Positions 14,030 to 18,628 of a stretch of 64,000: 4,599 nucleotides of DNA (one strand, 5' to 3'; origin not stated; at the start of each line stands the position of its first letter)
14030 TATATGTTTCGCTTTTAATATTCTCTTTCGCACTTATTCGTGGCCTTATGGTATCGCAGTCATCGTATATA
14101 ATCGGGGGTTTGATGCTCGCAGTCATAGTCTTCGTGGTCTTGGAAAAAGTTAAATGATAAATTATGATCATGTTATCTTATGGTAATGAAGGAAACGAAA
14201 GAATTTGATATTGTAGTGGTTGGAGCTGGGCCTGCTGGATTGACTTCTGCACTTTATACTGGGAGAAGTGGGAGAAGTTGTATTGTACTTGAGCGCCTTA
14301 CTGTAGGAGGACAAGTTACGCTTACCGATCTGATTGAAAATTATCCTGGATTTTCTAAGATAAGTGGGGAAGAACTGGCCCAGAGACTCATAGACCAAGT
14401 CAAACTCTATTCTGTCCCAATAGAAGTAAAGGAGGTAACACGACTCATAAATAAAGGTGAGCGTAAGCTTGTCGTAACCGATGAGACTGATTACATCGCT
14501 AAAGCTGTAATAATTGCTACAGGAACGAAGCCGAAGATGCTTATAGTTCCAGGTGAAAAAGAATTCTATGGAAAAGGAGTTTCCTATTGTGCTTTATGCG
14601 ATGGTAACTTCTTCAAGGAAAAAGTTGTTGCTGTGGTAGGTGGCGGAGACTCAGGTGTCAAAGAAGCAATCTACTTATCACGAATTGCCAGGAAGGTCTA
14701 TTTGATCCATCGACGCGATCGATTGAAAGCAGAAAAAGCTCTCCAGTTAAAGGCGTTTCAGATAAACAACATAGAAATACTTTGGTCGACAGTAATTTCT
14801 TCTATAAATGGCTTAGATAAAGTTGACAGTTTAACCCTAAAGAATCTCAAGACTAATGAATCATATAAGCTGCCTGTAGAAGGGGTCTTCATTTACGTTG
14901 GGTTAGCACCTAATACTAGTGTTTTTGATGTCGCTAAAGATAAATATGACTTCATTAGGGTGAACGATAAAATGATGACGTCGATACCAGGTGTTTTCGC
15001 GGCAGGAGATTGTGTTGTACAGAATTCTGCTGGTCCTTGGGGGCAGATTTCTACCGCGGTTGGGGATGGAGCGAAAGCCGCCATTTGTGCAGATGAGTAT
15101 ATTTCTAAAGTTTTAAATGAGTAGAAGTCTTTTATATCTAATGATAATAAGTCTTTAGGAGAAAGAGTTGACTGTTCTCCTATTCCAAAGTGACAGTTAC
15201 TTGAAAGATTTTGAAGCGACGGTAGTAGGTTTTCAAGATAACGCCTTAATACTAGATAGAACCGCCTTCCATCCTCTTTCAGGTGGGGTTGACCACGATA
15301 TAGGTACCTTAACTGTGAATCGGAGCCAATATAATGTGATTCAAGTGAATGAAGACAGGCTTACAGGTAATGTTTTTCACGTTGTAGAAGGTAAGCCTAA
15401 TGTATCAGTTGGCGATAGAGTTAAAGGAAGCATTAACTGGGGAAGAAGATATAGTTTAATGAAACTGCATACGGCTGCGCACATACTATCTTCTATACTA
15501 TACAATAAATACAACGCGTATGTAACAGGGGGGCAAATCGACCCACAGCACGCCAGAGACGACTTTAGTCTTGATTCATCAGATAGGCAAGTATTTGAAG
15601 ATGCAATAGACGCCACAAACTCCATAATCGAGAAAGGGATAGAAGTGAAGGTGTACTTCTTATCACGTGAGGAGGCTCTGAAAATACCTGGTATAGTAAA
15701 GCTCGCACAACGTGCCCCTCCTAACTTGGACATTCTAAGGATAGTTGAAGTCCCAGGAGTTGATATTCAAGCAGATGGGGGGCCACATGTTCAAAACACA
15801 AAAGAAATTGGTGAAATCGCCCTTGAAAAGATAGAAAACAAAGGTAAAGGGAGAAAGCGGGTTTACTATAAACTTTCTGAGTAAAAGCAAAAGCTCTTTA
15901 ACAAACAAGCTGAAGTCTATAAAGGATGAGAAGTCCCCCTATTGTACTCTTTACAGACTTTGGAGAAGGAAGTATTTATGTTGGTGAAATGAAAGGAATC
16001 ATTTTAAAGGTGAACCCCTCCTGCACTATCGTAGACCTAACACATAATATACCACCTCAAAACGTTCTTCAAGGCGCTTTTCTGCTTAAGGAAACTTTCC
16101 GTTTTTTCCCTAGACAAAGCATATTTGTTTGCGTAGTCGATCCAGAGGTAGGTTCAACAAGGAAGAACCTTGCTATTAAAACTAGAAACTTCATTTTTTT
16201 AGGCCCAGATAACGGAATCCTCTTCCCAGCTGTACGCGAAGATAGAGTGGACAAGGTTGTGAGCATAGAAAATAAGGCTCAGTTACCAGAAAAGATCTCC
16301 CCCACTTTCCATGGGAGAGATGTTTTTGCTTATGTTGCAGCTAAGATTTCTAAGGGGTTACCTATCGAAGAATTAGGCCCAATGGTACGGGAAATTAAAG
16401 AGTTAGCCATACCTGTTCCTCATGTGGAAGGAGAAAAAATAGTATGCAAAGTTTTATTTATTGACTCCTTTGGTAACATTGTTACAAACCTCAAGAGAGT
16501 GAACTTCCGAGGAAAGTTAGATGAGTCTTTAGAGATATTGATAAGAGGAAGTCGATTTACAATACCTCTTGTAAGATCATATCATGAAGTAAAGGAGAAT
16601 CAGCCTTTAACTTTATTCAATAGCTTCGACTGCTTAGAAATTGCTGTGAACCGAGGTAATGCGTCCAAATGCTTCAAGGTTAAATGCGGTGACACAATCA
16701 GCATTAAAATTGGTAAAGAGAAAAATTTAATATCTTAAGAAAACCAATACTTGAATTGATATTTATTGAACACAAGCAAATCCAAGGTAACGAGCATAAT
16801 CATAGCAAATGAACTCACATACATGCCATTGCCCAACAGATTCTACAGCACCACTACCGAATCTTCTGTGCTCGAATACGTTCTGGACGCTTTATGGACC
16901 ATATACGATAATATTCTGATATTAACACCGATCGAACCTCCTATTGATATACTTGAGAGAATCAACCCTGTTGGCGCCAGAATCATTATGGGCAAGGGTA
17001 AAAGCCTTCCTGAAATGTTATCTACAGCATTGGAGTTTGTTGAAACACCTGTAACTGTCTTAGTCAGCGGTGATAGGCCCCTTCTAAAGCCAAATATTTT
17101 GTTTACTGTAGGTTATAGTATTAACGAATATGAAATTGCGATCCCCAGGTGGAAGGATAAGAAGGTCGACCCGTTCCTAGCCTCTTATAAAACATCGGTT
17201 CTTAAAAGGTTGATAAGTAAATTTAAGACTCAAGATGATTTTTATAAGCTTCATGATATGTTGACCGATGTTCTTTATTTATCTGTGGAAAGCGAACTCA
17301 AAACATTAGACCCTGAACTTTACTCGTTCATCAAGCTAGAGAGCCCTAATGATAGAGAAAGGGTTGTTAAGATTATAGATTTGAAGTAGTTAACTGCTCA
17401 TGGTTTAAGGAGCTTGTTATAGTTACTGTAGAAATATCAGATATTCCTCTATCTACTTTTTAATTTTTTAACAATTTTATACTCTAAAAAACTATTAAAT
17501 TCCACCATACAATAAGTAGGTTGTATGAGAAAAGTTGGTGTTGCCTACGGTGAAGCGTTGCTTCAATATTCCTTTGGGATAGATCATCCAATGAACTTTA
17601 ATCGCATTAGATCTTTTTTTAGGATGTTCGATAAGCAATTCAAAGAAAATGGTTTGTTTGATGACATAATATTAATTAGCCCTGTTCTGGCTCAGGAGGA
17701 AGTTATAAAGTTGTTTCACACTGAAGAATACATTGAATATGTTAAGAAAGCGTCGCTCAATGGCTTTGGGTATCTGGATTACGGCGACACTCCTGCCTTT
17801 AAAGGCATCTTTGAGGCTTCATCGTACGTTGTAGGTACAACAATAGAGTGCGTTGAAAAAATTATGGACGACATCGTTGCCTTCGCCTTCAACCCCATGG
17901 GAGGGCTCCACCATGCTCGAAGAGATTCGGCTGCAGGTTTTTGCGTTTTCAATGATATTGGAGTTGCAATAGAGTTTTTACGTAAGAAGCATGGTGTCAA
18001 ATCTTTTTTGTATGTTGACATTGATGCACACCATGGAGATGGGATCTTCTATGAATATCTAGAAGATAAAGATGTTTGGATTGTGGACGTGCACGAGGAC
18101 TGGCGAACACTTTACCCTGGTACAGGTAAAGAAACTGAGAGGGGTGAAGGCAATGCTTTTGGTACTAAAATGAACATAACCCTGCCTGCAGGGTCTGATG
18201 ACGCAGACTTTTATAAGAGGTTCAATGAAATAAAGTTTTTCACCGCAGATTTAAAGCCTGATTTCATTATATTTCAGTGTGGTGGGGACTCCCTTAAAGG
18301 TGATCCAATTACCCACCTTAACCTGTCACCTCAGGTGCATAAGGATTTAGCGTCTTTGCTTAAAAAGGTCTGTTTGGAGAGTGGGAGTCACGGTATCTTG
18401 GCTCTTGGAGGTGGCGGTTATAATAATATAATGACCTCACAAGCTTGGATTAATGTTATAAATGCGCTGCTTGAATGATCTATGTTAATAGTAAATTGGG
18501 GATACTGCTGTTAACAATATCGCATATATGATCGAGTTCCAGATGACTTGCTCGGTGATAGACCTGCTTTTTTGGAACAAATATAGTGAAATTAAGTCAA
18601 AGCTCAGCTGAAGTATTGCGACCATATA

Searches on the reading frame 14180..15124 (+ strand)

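Call 87: search_protein_families(library=pfam, proteins=[window:14180-15124:+], max_evalue=0.00001)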
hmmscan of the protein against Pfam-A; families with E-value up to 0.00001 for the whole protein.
window:14180-15124:+ (314 aa): 10 families
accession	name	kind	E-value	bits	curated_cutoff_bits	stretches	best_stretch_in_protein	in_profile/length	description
PF07992.20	Pyr_redox_2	-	1.5e-49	169.4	26.1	1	9-296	1-290/291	Pyridine nucleotide-disulphide oxidoreductase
PF13738.12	Pyr_redox_3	-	4.7e-24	85.6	30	1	60-276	77-305/305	Pyridine nucleotide-disulphide oxidoreductase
PF00070.33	Pyr_redox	-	1.1e-14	55.1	22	1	150-221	2-80/82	Pyridine nucleotide-disulphide oxidoreductase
PF03486.20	HI0933_like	-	1.8e-09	37.9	50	0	10-40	2-32/244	HI0933-like protein Rossmann domain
PF12831.13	FAD_oxidored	-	2.1e-09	37.6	27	1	10-48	1-40/416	FAD dependent oxidoreductase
PF01946.23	Thi4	-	5.5e-09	36.1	26.2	1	4-73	13-79/235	Thi4 family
PF01134.28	GIDA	-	1.5e-08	34.6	22.1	0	77-128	109-162/391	Glucose inhibited division protein A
PF01266.30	DAO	-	1.5e-07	31.7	27.9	0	10-43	1-35/353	FAD dependent oxidoreductase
PF00890.30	FAD_binding_2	-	5e-07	29.7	20.4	0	10-44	1-36/414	FAD binding domain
PF01494.25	FAD_binding_3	-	6.2e-06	26.1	22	0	9-41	2-34/349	FAD binding domain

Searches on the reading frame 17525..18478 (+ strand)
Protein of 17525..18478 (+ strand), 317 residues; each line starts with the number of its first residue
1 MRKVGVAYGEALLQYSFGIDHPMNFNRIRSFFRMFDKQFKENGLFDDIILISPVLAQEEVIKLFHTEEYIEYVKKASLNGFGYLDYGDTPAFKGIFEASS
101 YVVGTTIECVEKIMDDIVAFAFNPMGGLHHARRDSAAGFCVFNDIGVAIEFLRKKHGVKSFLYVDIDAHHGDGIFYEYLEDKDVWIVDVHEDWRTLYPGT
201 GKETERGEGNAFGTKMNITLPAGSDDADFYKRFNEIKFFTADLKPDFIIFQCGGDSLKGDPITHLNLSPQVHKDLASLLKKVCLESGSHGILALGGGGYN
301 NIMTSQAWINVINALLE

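Call 87: search_protein_families(library=pfam, proteins=[window:17525-18478:+], max_evalue=0.00001)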
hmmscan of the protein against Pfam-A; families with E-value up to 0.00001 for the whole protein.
window:17525-18478:+ (317 aa): 1 family
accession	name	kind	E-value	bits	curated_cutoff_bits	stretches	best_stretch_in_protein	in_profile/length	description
PF00850.24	Hist_deacetyl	-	1.4e-72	245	27.9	1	21-315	1-298/298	Histone deacetylase domain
